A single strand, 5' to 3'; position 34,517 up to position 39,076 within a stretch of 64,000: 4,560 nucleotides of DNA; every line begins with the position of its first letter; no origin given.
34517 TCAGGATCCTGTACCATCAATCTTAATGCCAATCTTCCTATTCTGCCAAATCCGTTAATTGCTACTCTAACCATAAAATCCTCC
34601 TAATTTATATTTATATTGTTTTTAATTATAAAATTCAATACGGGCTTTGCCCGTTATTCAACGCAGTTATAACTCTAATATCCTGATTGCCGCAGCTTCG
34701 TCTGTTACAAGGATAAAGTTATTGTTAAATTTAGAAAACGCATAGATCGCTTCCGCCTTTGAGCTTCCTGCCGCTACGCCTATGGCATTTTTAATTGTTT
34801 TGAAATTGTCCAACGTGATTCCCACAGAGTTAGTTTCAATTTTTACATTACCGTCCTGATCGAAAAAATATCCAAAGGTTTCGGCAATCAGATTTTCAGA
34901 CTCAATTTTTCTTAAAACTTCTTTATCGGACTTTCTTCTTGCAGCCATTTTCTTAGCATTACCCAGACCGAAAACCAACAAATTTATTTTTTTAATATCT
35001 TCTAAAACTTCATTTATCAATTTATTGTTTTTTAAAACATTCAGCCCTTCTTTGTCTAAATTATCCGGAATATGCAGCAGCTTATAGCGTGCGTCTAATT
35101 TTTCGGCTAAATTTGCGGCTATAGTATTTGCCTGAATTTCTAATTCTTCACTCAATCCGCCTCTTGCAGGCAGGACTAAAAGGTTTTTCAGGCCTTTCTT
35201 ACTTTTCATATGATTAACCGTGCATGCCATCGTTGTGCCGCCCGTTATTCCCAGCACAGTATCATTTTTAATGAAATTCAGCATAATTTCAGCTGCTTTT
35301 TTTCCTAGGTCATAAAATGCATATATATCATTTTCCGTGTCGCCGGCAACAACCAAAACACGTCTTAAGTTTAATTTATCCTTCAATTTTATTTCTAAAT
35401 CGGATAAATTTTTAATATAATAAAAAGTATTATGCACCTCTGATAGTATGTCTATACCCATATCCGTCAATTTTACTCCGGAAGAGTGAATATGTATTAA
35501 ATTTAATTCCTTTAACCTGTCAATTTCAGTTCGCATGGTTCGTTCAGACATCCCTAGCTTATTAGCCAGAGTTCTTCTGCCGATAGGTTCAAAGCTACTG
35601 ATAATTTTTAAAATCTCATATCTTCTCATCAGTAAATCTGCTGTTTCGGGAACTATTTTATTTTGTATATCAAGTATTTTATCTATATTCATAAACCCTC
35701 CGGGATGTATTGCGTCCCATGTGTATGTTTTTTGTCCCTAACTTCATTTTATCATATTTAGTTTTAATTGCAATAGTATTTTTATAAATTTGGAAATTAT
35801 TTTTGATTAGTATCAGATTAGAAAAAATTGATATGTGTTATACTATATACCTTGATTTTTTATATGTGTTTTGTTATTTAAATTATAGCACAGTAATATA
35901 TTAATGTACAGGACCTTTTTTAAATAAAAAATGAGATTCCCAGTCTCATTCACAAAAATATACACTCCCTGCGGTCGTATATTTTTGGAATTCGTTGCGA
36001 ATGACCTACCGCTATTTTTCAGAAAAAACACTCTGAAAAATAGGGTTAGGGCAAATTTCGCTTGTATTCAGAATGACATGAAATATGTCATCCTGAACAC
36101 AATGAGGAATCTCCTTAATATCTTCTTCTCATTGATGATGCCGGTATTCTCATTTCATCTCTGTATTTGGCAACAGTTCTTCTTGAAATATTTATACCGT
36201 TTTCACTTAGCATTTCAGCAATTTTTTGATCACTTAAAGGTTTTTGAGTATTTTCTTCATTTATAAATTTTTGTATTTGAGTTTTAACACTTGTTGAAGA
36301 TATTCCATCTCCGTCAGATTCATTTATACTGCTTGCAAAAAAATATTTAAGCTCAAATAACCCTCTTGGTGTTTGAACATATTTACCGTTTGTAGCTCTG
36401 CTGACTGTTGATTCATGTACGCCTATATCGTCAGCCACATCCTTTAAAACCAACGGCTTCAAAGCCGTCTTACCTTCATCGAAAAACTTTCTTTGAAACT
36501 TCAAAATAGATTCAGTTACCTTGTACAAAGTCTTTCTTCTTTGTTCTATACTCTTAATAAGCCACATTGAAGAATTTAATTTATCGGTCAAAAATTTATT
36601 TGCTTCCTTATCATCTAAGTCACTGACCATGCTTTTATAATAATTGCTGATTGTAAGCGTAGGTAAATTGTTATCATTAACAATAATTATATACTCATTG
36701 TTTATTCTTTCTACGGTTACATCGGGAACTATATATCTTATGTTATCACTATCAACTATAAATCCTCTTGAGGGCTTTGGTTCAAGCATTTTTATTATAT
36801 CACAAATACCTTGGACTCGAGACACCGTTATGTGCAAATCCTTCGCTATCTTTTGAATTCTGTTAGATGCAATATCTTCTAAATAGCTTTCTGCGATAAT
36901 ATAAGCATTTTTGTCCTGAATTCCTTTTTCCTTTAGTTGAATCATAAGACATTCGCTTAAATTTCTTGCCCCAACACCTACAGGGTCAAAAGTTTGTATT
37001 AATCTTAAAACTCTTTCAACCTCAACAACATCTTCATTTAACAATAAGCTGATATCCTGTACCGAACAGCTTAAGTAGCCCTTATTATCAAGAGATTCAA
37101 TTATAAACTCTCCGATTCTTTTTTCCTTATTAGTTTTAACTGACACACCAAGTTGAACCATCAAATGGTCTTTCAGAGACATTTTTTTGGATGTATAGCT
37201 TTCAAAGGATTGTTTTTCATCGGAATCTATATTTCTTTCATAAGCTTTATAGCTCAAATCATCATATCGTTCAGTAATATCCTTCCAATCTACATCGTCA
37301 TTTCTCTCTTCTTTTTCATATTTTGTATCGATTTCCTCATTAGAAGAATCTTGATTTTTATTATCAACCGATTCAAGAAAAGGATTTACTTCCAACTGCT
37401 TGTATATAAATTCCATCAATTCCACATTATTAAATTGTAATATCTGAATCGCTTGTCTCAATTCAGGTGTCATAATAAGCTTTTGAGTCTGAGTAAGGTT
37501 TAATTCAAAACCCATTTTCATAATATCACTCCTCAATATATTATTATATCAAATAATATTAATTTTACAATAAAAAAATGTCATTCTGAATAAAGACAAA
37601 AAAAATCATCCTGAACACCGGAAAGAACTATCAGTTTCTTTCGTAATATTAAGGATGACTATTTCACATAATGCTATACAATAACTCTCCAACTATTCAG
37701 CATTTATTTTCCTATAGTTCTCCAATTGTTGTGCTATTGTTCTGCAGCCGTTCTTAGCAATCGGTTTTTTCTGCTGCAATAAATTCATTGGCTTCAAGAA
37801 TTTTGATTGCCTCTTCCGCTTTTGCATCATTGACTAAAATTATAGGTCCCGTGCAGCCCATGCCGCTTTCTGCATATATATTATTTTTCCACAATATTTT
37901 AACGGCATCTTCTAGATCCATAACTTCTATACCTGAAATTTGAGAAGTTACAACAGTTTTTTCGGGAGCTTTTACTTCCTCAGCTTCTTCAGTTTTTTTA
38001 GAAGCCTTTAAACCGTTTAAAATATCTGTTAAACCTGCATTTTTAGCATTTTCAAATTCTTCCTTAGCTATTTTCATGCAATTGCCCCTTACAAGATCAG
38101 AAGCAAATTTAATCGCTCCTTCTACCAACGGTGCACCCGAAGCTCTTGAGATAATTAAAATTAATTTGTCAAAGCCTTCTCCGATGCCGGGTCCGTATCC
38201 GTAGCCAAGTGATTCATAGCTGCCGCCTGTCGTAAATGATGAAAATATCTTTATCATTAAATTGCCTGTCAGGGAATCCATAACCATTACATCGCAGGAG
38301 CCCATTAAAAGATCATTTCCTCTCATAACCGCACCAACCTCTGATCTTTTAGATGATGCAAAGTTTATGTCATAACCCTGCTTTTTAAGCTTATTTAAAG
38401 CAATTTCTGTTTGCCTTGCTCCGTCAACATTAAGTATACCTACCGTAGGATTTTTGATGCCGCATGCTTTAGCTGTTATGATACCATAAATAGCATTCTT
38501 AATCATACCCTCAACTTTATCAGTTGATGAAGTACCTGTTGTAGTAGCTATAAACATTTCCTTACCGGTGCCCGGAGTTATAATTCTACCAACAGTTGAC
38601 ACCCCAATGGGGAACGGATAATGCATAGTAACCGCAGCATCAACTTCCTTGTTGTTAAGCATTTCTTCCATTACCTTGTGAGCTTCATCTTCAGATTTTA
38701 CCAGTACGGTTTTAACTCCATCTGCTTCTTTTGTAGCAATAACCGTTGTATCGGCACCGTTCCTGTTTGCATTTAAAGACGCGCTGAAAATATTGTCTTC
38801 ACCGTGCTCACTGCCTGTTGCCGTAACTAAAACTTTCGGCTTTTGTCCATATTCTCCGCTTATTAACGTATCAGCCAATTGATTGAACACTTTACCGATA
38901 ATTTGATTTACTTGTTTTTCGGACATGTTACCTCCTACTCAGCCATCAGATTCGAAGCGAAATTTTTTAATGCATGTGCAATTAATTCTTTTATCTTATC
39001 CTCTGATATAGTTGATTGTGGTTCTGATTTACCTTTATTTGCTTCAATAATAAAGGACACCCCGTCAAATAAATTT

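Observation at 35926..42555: Modular multi-stem repeat with compensatory changes and a terminator/antiterminator-like overlap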

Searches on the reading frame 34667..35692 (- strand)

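Call 51: search_protein_families(library=ncbifam, proteins=[window:34667-35692:-], max_evalue=0.00001)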
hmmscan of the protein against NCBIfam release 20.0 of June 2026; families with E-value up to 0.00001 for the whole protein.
window:34667-35692:- (341 aa): 2 families
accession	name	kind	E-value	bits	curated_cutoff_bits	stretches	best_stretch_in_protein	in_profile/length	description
NF053881.1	TransRegDeoRBac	equivalog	3.4e-28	98.7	420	1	93-339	58-310/311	DNA-binding transcriptional repressor DeoR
NF011947.0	PRK15418.1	equivalog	9.8e-18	64.4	486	1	98-340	73-316/319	transcriptional regulator LsrR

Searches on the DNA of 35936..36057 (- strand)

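Call 35: build_rna_model(alignment_id=A2, structure=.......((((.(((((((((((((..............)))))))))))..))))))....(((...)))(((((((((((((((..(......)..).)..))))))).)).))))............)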
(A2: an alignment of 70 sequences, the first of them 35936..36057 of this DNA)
Model R1 built from alignment A2 (70 sequences, 130 columns); structure: as given.
model positions 122; base pairs 36; branch points 2; effective number of sequences 1.17; information 0.589 bits per position. Calibrated on 0.2 Mb of random sequence (short: E-values are rough).
structure used (alignment columns):
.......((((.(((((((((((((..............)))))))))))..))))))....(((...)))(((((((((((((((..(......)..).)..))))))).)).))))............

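Call 37: search_with_rna_model(model_id=R1, sources=[window, L001, L002, L003, L004, L005, L006, L007, L008, L009, L010, L011, L012, L013, L014, L015, L016, L017, L018, L019, L020, L021, L022, L023, L024, L025, L026, L027, L028, L029, L030, L031, L032, L033, L034, L035, L036, L037, L038, L039, L040, L041, L042, L043, L044, L045, L046, L047, L048, L049, L050, L051, L052, L053, L054, L055, L056, L057, L058, L059, L060, L061, L062, L063, L064, L065, L066, L067, L068, L069, L070, L071, L072, L073, L074, L075, L076, L077, L078, L079, L080, L081, L082, L083, L084, L085, L086, L087, L088, L089, L090, L091, L092, L093, L094, L095, L096, L097, L098, L099], max_evalue=0.001, make_alignment=true)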
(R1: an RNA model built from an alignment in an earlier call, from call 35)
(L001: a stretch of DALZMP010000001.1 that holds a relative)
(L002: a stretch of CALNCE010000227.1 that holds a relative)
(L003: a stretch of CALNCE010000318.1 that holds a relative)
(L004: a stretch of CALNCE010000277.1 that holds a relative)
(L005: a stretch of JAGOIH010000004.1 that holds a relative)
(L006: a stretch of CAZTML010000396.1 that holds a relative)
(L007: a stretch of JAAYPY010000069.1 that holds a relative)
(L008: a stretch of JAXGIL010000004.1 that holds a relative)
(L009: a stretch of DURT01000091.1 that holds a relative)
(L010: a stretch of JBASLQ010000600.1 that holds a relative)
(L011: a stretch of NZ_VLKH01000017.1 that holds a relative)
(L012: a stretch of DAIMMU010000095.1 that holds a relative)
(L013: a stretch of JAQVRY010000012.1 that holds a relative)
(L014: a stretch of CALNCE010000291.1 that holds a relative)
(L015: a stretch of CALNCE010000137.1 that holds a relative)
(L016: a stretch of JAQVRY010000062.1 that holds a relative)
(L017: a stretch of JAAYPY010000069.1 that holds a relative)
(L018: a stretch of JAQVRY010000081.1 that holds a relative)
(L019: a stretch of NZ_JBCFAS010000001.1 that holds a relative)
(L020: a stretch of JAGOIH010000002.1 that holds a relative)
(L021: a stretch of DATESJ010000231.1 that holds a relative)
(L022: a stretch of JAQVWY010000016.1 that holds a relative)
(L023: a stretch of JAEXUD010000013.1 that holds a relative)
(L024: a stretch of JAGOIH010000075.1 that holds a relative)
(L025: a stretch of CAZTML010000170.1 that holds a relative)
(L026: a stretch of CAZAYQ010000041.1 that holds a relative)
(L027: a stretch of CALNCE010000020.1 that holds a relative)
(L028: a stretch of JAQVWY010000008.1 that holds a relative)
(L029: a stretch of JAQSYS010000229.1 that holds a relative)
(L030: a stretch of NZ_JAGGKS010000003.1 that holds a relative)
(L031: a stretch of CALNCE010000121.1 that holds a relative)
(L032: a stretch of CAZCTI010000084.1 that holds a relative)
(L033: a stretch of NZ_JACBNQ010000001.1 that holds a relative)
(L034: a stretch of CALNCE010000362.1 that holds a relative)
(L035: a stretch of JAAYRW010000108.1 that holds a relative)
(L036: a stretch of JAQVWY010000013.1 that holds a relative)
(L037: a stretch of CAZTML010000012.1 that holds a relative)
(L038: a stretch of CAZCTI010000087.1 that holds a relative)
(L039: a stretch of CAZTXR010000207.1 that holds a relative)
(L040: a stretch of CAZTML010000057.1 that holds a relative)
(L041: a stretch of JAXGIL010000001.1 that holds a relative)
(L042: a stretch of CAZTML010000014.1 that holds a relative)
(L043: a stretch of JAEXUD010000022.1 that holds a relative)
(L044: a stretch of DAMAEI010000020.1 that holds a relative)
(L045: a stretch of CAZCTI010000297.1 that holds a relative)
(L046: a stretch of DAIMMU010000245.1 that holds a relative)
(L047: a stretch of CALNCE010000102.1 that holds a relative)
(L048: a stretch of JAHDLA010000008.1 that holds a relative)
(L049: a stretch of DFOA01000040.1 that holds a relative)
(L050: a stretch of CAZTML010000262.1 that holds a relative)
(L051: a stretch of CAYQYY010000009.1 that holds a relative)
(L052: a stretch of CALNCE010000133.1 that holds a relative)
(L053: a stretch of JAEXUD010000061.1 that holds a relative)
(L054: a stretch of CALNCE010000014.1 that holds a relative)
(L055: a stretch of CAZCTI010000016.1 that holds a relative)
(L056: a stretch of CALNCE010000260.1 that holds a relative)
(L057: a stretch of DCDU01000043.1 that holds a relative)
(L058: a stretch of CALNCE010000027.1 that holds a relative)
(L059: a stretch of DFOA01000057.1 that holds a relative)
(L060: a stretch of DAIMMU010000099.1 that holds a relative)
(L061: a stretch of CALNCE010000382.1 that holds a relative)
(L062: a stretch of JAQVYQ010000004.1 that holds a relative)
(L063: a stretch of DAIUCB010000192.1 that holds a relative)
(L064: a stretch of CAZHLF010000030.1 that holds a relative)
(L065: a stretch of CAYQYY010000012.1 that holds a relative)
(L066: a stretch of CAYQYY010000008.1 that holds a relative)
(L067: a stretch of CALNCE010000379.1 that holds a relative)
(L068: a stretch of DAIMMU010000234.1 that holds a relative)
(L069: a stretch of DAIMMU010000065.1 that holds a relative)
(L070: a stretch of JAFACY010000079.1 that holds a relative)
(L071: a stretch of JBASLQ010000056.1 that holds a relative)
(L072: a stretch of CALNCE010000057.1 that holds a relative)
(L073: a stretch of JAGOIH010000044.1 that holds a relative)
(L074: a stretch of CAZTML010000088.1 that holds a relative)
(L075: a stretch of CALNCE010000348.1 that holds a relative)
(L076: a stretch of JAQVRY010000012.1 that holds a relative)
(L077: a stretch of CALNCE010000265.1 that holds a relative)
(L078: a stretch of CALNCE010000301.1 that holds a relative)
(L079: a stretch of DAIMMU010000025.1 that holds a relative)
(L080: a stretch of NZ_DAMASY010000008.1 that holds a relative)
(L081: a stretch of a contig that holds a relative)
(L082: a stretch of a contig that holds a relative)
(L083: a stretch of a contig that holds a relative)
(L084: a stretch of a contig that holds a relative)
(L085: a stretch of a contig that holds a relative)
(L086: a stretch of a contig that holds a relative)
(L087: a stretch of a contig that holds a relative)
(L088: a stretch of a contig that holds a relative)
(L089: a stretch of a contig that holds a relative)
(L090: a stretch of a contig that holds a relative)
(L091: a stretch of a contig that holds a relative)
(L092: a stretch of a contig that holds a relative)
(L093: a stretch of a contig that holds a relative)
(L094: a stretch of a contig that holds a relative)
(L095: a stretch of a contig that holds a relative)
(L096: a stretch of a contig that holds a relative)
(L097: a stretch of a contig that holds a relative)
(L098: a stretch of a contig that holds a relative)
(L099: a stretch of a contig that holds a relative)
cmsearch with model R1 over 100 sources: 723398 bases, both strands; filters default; matches with E-value up to 0.001: 123.
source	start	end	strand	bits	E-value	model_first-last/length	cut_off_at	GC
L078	749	870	+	148.4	6.6e-31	1-122/122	no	0.43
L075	7645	7766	-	145.4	3.2e-30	1-122/122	no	0.44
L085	6693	6814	-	145.3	3.3e-30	1-122/122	no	0.45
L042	5458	5580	-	143.8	7.4e-30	1-122/122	no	0.42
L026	3451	3573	+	141.6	2.3e-29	1-122/122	no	0.4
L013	5572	5692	+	141.2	3e-29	1-122/122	no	0.4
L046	1368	1490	-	141.1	3.1e-29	1-122/122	no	0.39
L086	1676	1796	-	140.8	3.5e-29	1-122/122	no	0.4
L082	7506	7626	-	140.6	3.9e-29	1-122/122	no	0.38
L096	2013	2133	+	140.6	3.9e-29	1-122/122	no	0.38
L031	4252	4372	+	140.6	4e-29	1-122/122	no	0.4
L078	4690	4811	+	140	5.3e-29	1-122/122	no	0.35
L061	447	567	+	139.8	6e-29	1-122/122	no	0.4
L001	4405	4525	+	139.8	6e-29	1-122/122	no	0.35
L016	6542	6664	+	139.7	6.4e-29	1-122/122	no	0.39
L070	6500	6621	-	139.6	6.7e-29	1-122/122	no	0.41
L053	266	385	+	139.3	7.6e-29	1-122/122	no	0.39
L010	2233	2355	+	139.1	8.5e-29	1-122/122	no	0.4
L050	194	315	-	138.9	9.7e-29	1-122/122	no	0.42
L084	3706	3827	-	138.8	9.9e-29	1-122/122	no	0.34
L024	6236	6356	-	138.4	1.2e-28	1-122/122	no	0.43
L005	4861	4982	+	138.1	1.5e-28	1-122/122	no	0.43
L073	6189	6311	-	137.7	1.8e-28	1-122/122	no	0.37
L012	495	616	+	137.6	1.9e-28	1-122/122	no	0.43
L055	1745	1865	-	137.4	2.1e-28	1-122/122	no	0.42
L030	6856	6977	+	137.2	2.3e-28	1-122/122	no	0.34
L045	106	226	+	136.7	3e-28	1-122/122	no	0.38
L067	7869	7990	-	136.7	3e-28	1-122/122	no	0.43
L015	2079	2200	-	136.3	3.7e-28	1-122/122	no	0.38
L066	3084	3205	+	136.2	3.9e-28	1-122/122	no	0.39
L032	2501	2621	+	136.1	4.2e-28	1-122/122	no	0.38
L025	566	687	+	135.7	5.2e-28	1-122/122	no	0.41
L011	2062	2184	-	135.7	5.2e-28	1-122/122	no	0.44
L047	6388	6508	-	134.8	8.4e-28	1-122/122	no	0.43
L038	1388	1510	-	134.5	9.4e-28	1-122/122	no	0.4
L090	5074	5197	-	133.9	1.3e-27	1-122/122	no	0.43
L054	82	203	-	133.8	1.4e-27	1-122/122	no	0.44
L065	142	264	-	133.8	1.4e-27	1-122/122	no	0.46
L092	852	973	-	133.7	1.5e-27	1-122/122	no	0.43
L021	5199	5324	-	133.4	1.7e-27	1-122/122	no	0.37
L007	6062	6182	+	133.2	1.9e-27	1-122/122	no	0.41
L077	2591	2712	+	133.1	2e-27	1-122/122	no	0.37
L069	817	937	-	133.1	2e-27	1-122/122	no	0.41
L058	2148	2268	+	132.7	2.4e-27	1-122/122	no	0.4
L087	3429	3549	+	132.5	2.7e-27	1-122/122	no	0.42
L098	1698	1819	-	132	3.6e-27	1-122/122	no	0.39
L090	2316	2433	-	131.8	3.8e-27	1-122/122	no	0.41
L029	3477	3597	-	130.5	7.9e-27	1-122/122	no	0.4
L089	4748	4868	+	130.3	8.4e-27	1-122/122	no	0.35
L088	2203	2324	-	130.2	9.3e-27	1-122/122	no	0.45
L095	563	683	-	130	1e-26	1-122/122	no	0.44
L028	6049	6171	+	129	1.7e-26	1-122/122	no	0.34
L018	2255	2378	-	128.5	2.2e-26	1-122/122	no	0.46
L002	948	1070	+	128.2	2.5e-26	1-122/122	no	0.41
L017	1840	1961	+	128.2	2.6e-26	1-122/122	no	0.39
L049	1776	1896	+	125.5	1.1e-25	1-122/122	no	0.4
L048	7718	7841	-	125.3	1.2e-25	1-122/122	no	0.43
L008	5015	5135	-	124.9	1.5e-25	1-122/122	no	0.42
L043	3759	3879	+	124.8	1.6e-25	1-122/122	no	0.4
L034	3207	3328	-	124.6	1.7e-25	1-122/122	no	0.43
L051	6021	6144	+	124.4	1.9e-25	1-122/122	no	0.47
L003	3999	4119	-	124.2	2.1e-25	1-122/122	no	0.41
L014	3826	4006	-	124.1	2.2e-25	1-122/122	no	0.4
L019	1307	1428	+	123.6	2.8e-25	1-122/122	no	0.43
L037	7085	7205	-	123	3.9e-25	1-122/122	no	0.39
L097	366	489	+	122.6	4.8e-25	1-122/122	no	0.44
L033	6354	6476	-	122.2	5.9e-25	1-122/122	no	0.42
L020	3192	3313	-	121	1.1e-24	1-122/122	no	0.4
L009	6746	6867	+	120.7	1.3e-24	1-122/122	no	0.44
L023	1780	1901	+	119.9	2e-24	1-122/122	no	0.41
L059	5553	5674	-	119.7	2.2e-24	1-122/122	no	0.44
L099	6108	6228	-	119.4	2.6e-24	1-122/122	no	0.4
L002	1993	2175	+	119.4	2.6e-24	1-122/122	no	0.46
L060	2499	2621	+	119.2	2.9e-24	1-122/122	no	0.42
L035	3453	3576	+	118.6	3.9e-24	1-122/122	no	0.49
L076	3951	4074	+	118.5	4e-24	1-122/122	no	0.44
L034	57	180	+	116.2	1.4e-23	1-122/122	no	0.44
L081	2633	2755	-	114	4.3e-23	1-122/122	no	0.42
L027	1918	2099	+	113.1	6.8e-23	1-122/122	no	0.43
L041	7247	7431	-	112.4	1e-22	1-122/122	no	0.45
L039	1235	1346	-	112.4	1e-22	1-122/122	no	0.44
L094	7819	7940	-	112.2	1.1e-22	1-122/122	no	0.45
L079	464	647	-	111.9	1.3e-22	1-122/122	no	0.41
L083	2850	2967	+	111.3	1.8e-22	1-122/122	no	0.43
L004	6383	6565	-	110.6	2.6e-22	1-122/122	no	0.45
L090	2094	2315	-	106.2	2.5e-21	1-122/122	no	0.45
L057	1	106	+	105.1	4.5e-21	16-122/122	5'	0.39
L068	1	102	-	104.8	5.2e-21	1-101/122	3'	0.41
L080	3829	4015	-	104.1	7.6e-21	1-122/122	no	0.42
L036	66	187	-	102.8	1.5e-20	1-122/122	no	0.46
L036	188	305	-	101.5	2.9e-20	1-122/122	no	0.45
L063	1211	1307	-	100.9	4.2e-20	1-122/122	no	0.42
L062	1014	1128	-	99.6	8.2e-20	1-122/122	no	0.43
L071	1744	1852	+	98.8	1.2e-19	1-122/122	no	0.36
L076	1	101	-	96.7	3.7e-19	1-101/122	3'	0.4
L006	1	102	-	89.1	2e-17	1-102/122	3'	0.41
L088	1939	2051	-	88.5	2.7e-17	1-122/122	no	0.47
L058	6243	6364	-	85.2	1.5e-16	1-122/122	no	0.48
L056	1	101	+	84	2.8e-16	25-122/122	5'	0.46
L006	667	791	-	81.4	1.1e-15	1-122/122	no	0.36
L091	5788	5884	-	81.3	1.1e-15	26-122/122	5'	0.45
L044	5065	5179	-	80.4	1.8e-15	1-122/122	no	0.43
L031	30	210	-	77.9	6.6e-15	1-122/122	no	0.45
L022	840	941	-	76.2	1.7e-14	1-122/122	no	0.39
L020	6399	6523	-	71.1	2.4e-13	1-122/122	no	0.35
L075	4879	5059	-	62.6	2.1e-11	1-122/122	no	0.5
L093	40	152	-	58.4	1.8e-10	1-122/122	no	0.44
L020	6283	6396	-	58.3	1.9e-10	1-122/122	no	0.43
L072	6075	6220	+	54.4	1.5e-09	1-85/122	3'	0.45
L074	4977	5156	-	53.1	2.9e-09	1-122/122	no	0.41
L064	7721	7806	+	52.9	3.2e-09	1-96/122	3'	0.43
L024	134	316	+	52.6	3.7e-09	1-122/122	no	0.42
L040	6809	6929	+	47.7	4.9e-08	1-122/122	no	0.39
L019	1553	1668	+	42.6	7e-07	1-122/122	no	0.41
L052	3930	4107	+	41.8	1.1e-06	1-122/122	no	0.43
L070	6562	6667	+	35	3.7e-05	1-122/122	no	0.42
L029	3538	3663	+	31.8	0.0002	1-122/122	no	0.33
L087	3485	3606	-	31.6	0.00022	1-122/122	no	0.43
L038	7320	7403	-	29.8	0.00056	1-122/122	no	0.44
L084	3768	3881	+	29.4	0.00069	1-122/122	no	0.39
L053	233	325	-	28.8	0.00095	1-122/122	no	0.39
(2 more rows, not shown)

Alignment A3: 123 matches aligned to the model, 396 columns, each read 5' to 3' on its own strand. Consensus structure (alignment columns), stored with it:
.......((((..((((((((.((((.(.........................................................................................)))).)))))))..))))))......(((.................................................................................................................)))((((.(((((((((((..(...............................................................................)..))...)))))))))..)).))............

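Call 46: search_dna_similar(query=window:35936-36057:-, collection=plasmids, mode=distant, max_evalue=0.001)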
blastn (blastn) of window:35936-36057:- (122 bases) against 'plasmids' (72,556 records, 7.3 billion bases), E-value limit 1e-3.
No match.

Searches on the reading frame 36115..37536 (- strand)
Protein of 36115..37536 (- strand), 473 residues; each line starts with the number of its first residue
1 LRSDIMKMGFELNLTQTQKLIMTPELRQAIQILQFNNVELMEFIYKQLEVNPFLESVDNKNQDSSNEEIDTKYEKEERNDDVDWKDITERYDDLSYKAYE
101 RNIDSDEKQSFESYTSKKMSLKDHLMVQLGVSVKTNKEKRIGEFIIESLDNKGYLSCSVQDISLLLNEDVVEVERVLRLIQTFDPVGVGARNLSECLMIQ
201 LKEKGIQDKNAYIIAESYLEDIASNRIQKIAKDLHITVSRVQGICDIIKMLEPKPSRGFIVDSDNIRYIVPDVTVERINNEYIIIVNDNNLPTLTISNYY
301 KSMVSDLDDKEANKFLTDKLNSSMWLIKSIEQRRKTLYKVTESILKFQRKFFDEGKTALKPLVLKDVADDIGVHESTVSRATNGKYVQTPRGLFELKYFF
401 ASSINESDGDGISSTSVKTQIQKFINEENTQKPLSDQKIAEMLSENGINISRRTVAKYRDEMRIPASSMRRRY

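Call 51: search_protein_families(library=ncbifam, proteins=[window:36115-37536:-], max_evalue=0.00001)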
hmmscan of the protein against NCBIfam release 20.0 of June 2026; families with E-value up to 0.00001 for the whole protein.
window:36115-37536:- (473 aa): 7 families
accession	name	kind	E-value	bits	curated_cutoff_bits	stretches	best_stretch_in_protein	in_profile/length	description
TIGR02395.1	rpoN_sigma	equivalog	1.4e-138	462.6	277.35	1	16-471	1-434/434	RNA polymerase factor sigma-54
NF004595.0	PRK05932.1-2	equivalog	1.1e-137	459.8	513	1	11-473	4-483/484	RNA polymerase factor sigma-54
NF004596.0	PRK05932.1-3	subfamily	3.4e-124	415.6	499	2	101-472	135-506/515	RNA polymerase factor sigma-54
NF009118.0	PRK12469.1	subfamily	1.9e-119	399.7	396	1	11-472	4-480/483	RNA polymerase factor sigma-54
NF004598.0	PRK05932.1-5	equivalog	8.1e-115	384.4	621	2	59-471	85-502/504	RNA polymerase factor sigma-54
NF004597.0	PRK05932.1-4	equivalog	2.5e-104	349.4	817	1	6-472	1-475/477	RNA polymerase factor sigma-54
NF004602.0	PRK05932.2-4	equivalog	9e-66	222.4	506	1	14-472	7-410/416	RNA polymerase factor sigma-54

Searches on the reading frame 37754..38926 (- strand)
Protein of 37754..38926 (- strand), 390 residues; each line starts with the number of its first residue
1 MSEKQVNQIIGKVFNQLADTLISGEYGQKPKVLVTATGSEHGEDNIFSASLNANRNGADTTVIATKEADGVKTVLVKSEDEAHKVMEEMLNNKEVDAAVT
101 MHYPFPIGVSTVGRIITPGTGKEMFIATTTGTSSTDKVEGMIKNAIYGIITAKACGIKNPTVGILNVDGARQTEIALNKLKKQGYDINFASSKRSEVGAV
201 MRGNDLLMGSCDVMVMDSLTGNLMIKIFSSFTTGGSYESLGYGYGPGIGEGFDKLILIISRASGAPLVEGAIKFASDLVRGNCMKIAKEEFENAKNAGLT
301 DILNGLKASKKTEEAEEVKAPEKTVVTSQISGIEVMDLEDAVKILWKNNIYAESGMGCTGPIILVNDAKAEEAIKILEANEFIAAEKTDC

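Call 51: search_protein_families(library=ncbifam, proteins=[window:37754-38926:-], max_evalue=0.00001)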
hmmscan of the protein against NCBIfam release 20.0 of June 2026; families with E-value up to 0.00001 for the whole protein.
window:37754-38926:- (390 aa): 3 families
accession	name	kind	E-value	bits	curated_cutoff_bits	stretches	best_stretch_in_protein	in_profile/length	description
NF040747.1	reduct_C_alpha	equivalog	1.1e-169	564.5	350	1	7-383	2-380/380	glycine/sarcosine/betaine reductase complex component C subunit alpha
TIGR00182.1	plsX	equivalog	4.6e-08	32.6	243.4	1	118-228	129-236/337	phosphate acyltransferase PlsX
NF010419.0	PRK13845.1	equivalog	1.8e-06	27.1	729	1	143-231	260-345/440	putative glycerol-3-phosphate acyltransferase PlsX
